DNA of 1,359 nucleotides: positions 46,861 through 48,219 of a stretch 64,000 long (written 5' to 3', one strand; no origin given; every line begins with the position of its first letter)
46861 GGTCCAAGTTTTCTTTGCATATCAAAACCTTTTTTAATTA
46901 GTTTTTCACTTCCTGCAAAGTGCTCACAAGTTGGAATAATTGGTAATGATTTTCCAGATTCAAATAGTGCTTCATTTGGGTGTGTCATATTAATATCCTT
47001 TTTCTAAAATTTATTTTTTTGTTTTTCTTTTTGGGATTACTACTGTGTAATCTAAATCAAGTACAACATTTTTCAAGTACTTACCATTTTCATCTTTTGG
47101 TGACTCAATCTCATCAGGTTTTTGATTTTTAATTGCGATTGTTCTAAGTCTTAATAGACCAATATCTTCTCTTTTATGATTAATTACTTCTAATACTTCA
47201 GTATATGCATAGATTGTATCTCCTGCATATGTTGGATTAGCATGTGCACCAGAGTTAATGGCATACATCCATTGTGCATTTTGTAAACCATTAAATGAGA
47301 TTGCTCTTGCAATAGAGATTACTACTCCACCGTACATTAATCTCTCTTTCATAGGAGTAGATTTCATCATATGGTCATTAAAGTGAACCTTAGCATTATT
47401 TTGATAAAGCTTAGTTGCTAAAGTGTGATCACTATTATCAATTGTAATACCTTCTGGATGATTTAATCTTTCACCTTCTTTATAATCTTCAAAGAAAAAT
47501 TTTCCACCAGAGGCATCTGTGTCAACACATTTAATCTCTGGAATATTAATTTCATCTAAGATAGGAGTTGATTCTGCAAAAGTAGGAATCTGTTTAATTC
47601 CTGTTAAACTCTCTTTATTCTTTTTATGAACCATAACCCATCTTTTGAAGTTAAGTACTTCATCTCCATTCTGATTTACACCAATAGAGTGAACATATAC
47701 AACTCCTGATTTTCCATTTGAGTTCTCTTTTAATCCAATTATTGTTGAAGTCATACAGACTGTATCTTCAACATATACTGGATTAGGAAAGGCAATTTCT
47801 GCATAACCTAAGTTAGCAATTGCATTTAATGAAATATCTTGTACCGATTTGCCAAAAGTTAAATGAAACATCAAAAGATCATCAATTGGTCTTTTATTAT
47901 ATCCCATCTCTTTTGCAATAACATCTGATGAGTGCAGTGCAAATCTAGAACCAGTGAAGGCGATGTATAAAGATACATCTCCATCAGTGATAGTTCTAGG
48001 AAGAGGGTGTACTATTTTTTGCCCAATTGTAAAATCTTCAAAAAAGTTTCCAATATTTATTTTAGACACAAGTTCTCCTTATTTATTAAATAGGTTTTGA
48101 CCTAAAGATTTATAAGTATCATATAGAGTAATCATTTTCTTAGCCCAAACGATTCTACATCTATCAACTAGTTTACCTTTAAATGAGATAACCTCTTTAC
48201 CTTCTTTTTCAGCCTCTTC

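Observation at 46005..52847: Uncharacterised CoA-ester operon: three CitE/HpcH-like lyase domains, an Mch-like hydratase and an AMP-forming ligase, with a divergent IclR regulator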

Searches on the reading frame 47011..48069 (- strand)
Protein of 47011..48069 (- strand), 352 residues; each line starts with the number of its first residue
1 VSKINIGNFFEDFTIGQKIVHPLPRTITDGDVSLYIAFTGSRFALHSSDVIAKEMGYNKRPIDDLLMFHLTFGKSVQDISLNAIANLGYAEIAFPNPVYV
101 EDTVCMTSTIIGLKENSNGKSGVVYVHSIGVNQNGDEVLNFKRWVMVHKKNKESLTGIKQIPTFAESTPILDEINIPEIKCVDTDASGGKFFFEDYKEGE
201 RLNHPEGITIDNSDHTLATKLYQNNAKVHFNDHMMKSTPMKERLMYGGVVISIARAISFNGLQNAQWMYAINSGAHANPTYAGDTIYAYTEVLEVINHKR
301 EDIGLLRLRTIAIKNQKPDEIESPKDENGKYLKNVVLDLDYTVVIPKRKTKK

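Call 3: search_protein_families(library=pfam, proteins=[window:47011-48069:-], max_evalue=0.01)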
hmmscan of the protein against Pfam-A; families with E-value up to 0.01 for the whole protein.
window:47011-48069:- (352 aa): 3 families
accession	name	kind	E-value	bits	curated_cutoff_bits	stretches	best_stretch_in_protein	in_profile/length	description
PF19315.5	MC_hydratase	-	1.8e-21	77.1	26.5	1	6-316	20-338/353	Mesaconyl-CoA hydratase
PF01575.25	MaoC_dehydratas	-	4.6e-15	55.7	27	1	14-129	5-120/123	MaoC like domain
PF13452.11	FAS1_DH_region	-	1.4e-07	32.1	22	1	14-139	2-130/132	FAS1-like, dehydratase domain region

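Call 4: search_protein_families(library=ncbifam, proteins=[window:47011-48069:-], max_evalue=0.01)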
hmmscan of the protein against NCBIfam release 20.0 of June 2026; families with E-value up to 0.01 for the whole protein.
window:47011-48069:- (352 aa): 3 families
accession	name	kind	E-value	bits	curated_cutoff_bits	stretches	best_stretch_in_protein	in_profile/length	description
NF038241.1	RipB_Ich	equivalog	6.5e-33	114.1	340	2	7-152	21-167/175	(R)-specific enoyl-CoA hydratase RipB/Ich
NF041625.1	methfumCoahyd_Halo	equivalog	1.1e-21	77.5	560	1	6-317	22-345/358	2-methylfumaryl-CoA hydratase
TIGR02278.1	PaaN-DH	equivalog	9.6e-09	34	562.8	1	10-147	525-662/664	phenylacetic acid degradation bifunctional protein PaaZ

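Call 7: search_solved_structures(query=window:47011-48069:-, max_evalue=0.01)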
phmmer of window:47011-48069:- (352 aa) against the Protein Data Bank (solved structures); distinct sequences matched with E-value up to 0.01: 6.
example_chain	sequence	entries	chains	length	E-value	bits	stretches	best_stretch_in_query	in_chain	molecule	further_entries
4e3e_A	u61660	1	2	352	2.3e-106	359.2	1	2-348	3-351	MaoC domain protein dehydratase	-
8hgn_A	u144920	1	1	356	1.6e-98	333.4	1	3-347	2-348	Beta-methylmalyl-CoA dehydratase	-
1q6w_A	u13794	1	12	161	1.5e-11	47.4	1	9-144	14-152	monoamine oxidase regulatory protein, putative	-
4ffu_A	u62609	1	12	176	5.7e-07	32.4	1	9-151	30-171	oxidase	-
2bi0_A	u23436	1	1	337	2.7e-05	26.9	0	242-312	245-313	HYPOTHETICAL PROTEIN RV0216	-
6jql_A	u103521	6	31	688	0.0037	19.8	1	8-109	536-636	Bifunctional protein PaaZ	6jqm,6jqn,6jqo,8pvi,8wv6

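Call 53: search_solved_structures(query=window:47011-48069:-, max_evalue=1e-20, show_alignments=2)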
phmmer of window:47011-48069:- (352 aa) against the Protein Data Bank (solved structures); distinct sequences matched with E-value up to 1e-20: 2.
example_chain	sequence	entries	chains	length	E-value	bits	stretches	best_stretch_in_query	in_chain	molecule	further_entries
4e3e_A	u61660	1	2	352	2.3e-106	359.2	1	2-348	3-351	MaoC domain protein dehydratase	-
8hgn_A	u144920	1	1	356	1.6e-98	333.4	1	3-347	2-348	Beta-methylmalyl-CoA dehydratase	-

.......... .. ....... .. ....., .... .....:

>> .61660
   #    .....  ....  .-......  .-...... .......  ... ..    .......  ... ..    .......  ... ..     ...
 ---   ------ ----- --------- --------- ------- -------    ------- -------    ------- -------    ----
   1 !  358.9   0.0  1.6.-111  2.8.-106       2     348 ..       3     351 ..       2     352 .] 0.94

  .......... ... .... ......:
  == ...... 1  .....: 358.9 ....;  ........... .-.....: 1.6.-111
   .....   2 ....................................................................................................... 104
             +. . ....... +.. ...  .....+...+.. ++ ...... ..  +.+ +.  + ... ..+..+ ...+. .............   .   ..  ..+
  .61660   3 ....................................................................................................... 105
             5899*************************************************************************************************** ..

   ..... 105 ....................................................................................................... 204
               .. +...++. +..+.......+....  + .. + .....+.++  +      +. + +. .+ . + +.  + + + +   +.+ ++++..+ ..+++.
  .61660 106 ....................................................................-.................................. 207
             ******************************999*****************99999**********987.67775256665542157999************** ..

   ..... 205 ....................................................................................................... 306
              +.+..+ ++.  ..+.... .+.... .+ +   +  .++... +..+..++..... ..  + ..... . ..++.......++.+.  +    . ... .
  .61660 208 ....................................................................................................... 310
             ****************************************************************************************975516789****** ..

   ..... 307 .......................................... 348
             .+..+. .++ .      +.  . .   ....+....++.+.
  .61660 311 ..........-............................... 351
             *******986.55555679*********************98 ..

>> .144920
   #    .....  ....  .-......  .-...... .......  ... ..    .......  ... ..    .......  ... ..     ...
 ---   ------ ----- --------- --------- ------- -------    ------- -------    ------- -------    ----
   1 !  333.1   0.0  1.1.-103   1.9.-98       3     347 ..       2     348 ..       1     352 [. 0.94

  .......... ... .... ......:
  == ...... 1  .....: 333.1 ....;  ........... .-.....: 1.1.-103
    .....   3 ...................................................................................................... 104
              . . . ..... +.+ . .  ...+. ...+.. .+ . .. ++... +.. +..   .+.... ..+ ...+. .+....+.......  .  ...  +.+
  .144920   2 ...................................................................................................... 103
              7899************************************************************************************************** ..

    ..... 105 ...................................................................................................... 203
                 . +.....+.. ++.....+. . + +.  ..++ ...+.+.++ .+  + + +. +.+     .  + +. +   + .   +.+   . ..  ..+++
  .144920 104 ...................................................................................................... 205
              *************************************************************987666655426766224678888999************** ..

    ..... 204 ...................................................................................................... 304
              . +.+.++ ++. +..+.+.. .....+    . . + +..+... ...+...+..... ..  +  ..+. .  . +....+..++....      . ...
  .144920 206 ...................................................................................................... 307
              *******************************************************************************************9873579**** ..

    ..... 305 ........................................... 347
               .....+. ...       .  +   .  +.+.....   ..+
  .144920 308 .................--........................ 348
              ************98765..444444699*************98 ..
